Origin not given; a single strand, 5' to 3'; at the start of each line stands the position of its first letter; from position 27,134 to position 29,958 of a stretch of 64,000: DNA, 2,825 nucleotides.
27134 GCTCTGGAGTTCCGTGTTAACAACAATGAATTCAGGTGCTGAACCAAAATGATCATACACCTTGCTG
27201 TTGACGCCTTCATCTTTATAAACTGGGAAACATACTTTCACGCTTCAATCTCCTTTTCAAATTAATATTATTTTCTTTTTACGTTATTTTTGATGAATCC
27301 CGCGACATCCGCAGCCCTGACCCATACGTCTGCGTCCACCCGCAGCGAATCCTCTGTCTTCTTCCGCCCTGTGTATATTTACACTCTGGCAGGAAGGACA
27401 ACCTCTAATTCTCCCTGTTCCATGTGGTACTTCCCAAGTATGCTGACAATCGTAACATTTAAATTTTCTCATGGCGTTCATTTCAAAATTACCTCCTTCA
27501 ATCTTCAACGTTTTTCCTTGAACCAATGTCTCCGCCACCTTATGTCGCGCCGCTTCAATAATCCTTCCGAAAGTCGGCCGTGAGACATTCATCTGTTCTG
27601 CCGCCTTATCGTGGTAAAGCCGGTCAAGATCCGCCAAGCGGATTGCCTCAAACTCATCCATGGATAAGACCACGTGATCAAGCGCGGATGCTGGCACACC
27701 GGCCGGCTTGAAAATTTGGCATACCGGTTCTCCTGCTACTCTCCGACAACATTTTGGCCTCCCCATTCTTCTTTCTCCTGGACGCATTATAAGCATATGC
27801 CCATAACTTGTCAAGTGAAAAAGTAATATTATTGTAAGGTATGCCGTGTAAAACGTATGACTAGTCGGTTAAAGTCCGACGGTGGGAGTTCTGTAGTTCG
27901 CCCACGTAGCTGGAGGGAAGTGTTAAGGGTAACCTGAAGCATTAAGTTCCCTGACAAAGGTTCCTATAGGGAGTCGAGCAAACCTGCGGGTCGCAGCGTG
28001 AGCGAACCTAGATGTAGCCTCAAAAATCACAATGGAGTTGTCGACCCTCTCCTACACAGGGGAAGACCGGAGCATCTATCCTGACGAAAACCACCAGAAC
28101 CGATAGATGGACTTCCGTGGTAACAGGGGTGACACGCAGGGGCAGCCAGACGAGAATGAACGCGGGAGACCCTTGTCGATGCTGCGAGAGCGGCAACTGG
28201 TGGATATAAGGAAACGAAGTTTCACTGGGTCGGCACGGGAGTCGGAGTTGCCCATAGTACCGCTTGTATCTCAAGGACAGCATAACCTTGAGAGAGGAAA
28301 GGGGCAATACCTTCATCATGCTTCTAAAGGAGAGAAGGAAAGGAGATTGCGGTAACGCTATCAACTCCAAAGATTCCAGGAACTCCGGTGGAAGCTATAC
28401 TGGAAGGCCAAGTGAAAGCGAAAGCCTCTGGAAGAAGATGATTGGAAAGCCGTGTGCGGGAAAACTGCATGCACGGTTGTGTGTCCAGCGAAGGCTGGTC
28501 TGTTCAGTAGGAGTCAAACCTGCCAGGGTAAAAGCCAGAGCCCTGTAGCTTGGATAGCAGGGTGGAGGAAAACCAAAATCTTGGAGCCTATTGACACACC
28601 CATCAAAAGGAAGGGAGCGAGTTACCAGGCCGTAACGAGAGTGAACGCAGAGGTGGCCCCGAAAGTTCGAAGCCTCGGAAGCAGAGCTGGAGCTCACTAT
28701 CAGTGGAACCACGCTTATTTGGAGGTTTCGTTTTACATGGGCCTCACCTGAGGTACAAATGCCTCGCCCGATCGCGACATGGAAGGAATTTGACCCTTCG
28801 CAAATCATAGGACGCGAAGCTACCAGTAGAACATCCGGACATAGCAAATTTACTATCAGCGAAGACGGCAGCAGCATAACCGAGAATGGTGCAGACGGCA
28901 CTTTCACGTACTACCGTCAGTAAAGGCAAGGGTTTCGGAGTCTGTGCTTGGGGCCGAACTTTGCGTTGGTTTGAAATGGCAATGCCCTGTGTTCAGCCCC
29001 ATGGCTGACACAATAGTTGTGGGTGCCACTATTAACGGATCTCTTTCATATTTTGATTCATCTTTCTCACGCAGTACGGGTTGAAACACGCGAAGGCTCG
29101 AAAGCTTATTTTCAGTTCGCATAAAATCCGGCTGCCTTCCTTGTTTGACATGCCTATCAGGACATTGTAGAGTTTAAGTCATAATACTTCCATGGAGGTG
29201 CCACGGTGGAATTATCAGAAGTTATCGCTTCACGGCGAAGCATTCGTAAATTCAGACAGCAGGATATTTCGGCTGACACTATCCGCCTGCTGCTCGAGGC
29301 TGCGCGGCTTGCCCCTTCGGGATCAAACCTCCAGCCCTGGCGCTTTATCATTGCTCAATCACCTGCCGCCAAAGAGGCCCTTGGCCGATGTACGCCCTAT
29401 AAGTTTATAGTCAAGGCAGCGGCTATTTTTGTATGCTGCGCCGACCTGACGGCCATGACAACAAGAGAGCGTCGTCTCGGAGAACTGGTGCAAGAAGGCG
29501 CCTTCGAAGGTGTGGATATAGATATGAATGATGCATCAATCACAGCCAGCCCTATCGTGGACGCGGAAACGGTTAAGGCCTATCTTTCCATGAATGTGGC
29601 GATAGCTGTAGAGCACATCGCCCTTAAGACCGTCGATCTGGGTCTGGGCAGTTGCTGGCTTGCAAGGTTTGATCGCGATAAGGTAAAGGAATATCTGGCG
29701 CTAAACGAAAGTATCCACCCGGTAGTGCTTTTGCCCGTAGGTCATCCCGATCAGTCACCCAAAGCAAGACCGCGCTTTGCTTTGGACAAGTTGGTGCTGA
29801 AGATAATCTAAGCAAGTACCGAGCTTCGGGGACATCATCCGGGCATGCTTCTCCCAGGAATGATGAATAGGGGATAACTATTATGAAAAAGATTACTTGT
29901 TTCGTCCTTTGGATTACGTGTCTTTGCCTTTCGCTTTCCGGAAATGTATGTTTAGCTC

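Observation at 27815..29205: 1.4 kb non-coding block with a canonical group II intron domain V but no reverse transcriptase: an ORF-less group II intron-like RNA, possibly part of a larger structured RNA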

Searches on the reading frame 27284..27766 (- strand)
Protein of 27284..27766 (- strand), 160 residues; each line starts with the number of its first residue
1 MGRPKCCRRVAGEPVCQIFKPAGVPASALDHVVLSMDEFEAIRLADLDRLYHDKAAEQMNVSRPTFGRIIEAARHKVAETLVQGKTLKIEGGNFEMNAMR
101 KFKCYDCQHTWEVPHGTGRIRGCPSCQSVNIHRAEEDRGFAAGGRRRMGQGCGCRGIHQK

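Call 39: search_protein_families(library=ncbifam, proteins=[window:27284-27766:-])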
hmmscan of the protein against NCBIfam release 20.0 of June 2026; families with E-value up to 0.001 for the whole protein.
window:27284-27766:- (160 aa): 1 family
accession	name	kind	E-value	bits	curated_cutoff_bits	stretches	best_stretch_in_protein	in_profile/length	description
NF003257.0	PRK04217.1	equivalog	6.5e-15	55.2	115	1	3-89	11-98/110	hypothetical protein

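Call 42: find_encoding_contigs(protein=window:27284-27766:-, flank=6000, max_places=8)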
Protein window:27284-27766:- (160 aa): no gene with exactly this product is on record in the collection.

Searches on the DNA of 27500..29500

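Call 4: search_rna_families(source=window, start=27500, end=29500, threshold=evalue, max_evalue=10, show_alignments=8)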
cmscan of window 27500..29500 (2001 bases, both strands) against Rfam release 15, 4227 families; matches with E-value up to 10: 6.
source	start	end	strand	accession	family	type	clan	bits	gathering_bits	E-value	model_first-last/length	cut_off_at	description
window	28505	28640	+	RF02003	group-II-D1D4-4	Intron;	CL00102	104.1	49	1.1e-23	1-138/138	no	Group II catalytic intron D1-D4-4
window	27862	28001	+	RF02003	group-II-D1D4-4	Intron;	CL00102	84.1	49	1.9e-18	1-138/138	no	Group II catalytic intron D1-D4-4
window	28445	28597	+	RF00029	Intron_gpII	Intron;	-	34.1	40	0.0002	1-77/77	no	Group II catalytic intron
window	28444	28482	+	RF04357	Plastid-ndhA-ndhB-2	Intron;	CL00155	18.5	53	0.78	1-41/41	no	Plastid-ndhA-ndhB-2 group II-D5 intron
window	28303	28483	+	RF04359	Plastid-GIID1-clpP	Intron;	-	17.4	140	4.4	1-179/179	no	Plastid group II-D1 clpP intron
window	28666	28732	+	RF04267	mir-362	Gene; miRNA;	-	17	80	2.6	1-65/65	no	mir-362 microRNA precursor family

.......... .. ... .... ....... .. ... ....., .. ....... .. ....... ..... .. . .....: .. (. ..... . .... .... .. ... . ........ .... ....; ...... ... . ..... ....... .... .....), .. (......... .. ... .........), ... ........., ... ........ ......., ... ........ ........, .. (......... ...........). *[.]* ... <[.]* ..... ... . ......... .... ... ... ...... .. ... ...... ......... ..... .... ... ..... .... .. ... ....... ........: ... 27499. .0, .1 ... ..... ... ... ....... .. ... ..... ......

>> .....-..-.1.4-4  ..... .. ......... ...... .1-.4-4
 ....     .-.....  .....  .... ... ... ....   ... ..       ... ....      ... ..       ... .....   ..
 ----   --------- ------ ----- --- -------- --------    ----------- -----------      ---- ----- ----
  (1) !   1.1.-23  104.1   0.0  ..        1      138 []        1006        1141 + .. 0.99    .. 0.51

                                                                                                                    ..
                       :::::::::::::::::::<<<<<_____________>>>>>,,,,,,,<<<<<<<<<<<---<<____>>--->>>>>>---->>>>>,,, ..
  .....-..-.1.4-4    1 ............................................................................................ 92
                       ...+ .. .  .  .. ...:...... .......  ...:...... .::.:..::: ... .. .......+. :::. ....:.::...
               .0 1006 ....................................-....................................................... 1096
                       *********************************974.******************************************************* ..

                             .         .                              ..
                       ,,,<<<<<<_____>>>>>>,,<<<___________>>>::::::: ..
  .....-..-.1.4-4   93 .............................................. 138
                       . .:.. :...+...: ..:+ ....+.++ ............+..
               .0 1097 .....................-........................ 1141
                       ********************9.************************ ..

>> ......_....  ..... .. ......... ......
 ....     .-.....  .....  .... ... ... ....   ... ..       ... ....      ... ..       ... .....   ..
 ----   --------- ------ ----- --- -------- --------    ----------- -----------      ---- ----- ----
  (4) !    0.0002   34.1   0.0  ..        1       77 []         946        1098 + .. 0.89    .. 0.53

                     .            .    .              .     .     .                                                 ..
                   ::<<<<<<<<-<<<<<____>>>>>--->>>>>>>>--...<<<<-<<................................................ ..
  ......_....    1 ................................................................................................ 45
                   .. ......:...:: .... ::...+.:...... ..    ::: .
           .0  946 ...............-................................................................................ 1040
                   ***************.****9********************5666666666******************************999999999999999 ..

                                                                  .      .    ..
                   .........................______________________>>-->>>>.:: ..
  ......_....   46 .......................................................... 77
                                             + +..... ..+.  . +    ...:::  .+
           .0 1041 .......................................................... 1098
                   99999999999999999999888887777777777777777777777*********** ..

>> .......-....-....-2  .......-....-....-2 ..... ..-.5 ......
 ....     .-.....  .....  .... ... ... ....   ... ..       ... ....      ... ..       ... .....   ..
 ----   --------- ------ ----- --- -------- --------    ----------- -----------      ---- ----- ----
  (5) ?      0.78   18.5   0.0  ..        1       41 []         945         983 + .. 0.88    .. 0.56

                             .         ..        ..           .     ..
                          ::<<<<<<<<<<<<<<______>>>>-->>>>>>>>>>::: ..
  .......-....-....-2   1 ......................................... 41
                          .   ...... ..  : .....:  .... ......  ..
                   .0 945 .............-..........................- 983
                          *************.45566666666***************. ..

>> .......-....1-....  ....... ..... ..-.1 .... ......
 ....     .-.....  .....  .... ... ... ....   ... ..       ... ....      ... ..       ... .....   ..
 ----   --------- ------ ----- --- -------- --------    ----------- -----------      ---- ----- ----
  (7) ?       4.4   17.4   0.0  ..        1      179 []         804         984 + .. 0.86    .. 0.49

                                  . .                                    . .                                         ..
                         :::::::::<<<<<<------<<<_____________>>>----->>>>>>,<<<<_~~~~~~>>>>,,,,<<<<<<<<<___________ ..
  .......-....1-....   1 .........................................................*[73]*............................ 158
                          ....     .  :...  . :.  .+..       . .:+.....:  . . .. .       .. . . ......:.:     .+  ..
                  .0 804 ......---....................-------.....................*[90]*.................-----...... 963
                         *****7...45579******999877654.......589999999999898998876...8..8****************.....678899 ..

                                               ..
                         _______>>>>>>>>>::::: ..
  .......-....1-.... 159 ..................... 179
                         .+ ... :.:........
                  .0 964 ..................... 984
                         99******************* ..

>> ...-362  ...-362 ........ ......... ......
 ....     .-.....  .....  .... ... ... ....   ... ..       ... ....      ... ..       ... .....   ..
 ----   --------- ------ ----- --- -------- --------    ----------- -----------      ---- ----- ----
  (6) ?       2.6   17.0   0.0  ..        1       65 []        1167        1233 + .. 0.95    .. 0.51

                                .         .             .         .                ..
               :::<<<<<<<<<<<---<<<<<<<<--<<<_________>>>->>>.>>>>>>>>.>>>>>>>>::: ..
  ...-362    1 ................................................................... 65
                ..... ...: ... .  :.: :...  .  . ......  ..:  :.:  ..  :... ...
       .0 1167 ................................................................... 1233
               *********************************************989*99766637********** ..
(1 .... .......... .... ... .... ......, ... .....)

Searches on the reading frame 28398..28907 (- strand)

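Call 59: search_protein_families(library=pfam, max_evalue=1, proteins=[window:28398-28907:-])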
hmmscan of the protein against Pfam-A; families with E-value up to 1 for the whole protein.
window:28398-28907:- (170 aa): 1 family
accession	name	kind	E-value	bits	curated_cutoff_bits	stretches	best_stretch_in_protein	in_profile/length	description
PF20913.2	ObcA_N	-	0.16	12.3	25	1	124-151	103-130/154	Oxalate Biosynthetic Component A, N-terminal domain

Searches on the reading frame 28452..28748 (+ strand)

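Call 59: search_protein_families(library=pfam, max_evalue=1, proteins=[window:28452-28748:+])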
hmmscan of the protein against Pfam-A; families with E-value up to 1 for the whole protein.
window:28452-28748:+ (99 aa): 1 family
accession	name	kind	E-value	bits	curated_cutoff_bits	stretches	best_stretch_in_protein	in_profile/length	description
PF05528.17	Acc5b_avian_CoV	-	0.15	12.4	27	1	6-46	35-73/82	Accessory protein 5b, avian coronavirus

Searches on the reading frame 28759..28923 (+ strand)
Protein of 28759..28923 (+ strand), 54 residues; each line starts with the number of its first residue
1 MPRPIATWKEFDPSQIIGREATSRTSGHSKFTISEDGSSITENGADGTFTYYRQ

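Call 58: find_encoding_contigs(protein=window:28759-28923:+, flank=5000, max_places=6)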
Protein window:28759-28923:+ (54 aa): no gene with exactly this product is on record in the collection.

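Call 59: search_protein_families(library=pfam, max_evalue=1, proteins=[window:28759-28920:+])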
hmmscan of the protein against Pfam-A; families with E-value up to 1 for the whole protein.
window:28759-28920:+ (54 aa): 0 families

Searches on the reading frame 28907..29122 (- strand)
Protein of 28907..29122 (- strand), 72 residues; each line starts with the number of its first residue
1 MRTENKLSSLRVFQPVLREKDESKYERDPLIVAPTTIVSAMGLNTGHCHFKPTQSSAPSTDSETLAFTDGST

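Call 59: search_protein_families(library=pfam, max_evalue=1, proteins=[window:28907-29122:-])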
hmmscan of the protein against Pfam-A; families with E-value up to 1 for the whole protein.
window:28907-29122:- (72 aa): 0 families

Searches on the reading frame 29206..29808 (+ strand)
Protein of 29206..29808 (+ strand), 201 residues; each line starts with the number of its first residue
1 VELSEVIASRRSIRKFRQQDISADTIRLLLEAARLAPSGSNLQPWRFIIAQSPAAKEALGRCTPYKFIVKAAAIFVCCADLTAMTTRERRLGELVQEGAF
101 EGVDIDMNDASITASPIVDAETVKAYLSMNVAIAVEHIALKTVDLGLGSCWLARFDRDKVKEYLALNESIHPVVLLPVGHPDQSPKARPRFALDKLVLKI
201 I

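Call 18: find_encoding_contigs(protein=window:29206-29808:+, flank=10000, max_places=10)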
Protein window:29206-29808:+ (201 aa): no gene with exactly this product is on record in the collection.

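Call 33: find_related_loci(query=window:29206-29808:+, collection=metagenome_contigs, flank=4000)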
Query window:29206-29808:+ (201 aa) in metagenome_contigs; peptide patterns used: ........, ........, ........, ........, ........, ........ (x = any residue, [..] = any of these).
600 stretches matched a pattern (row limit reached: there are more); 510 encode a relative of the query (tblastn E <= 1e-3); the best 80 are kept; 80 distinct loci.
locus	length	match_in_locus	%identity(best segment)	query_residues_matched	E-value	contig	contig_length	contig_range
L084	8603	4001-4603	89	1-201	1e-122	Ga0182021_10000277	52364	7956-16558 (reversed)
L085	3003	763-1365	87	1-201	9e-123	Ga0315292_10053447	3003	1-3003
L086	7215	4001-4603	83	1-201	4e-114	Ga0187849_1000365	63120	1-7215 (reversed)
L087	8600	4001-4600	84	1-201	1e-113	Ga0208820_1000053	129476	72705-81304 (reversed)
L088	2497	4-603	83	1-201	3e-118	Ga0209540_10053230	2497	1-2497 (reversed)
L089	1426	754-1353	83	1-201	2e-122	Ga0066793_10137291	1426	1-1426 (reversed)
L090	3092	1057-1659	82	1-201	3e-116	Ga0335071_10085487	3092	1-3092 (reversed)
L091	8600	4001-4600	83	1-201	6e-113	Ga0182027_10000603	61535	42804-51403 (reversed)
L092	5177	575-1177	82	1-201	3e-112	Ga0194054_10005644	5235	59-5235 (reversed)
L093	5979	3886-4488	82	1-201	4e-112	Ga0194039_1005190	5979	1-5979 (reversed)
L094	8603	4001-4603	84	1-201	4e-112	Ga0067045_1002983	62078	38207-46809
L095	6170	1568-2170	81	1-201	1e-111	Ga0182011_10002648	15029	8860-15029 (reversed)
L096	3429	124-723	83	1-201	3e-114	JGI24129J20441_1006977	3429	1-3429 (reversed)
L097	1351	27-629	81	1-201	4e-121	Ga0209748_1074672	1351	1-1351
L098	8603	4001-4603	81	1-201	6e-112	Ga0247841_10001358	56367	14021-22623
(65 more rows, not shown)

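Call 39: search_protein_families(library=ncbifam, proteins=[window:29206-29808:+])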
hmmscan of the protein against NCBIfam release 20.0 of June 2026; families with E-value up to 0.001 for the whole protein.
window:29206-29808:+ (201 aa): 12 families
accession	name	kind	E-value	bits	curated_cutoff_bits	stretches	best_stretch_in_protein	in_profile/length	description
TIGR02476.1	BluB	equivalog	1.2e-18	67.2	150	1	3-185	9-184/205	5,6-dimethylbenzimidazole synthase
NF008033.1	PRK10765.1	equivalog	1.9e-18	66.8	223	1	5-197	6-176/240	oxygen-insensitive NADPH nitroreductase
NF009810.0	PRK13294.1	equivalog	1.5e-14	53.8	304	1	5-198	256-447/449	coenzyme F420-0:L-glutamate ligase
TIGR03553.1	F420_FbiB_CTERM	equivalog_domain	2.3e-13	50.3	249.55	1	6-196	2-190/194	F420 biosynthesis protein FbiB, C-terminal domain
NF008275.0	PRK11053.1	equivalog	2e-12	47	227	1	1-182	1-195/217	oxygen-insensitive NAD(P)H nitroreductase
NF003768.0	PRK05365.1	equivalog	6.6e-12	45.4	152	1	5-195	16-195/200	malonic semialdehyde reductase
NF047509.1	Rv3131_FMN_oxido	subfamily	9.4e-06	25.3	199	1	29-51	2-24/319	Acg family FMN-binding oxidoreductase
NF005901.0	PRK07877.1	equivalog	0.00011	20.6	476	1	16-50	367-401/722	Rv1355c family protein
TIGR03605.1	antibiot_sagB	domain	0.00018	21.1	78.4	1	125-179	117-172/173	SagB family peptide dehydrogenase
NF011424.0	PRK14851.1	subfamily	0.00036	18.6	1170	1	14-52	316-354/679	hypothetical protein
NF008088.0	PRK10828.1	equivalog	0.00058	19.5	183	0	1-52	1-52/183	NAD(P)H nitroreductase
NF011425.0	PRK14852.1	equivalog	0.00069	17.6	1337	1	18-50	608-640/989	hypothetical protein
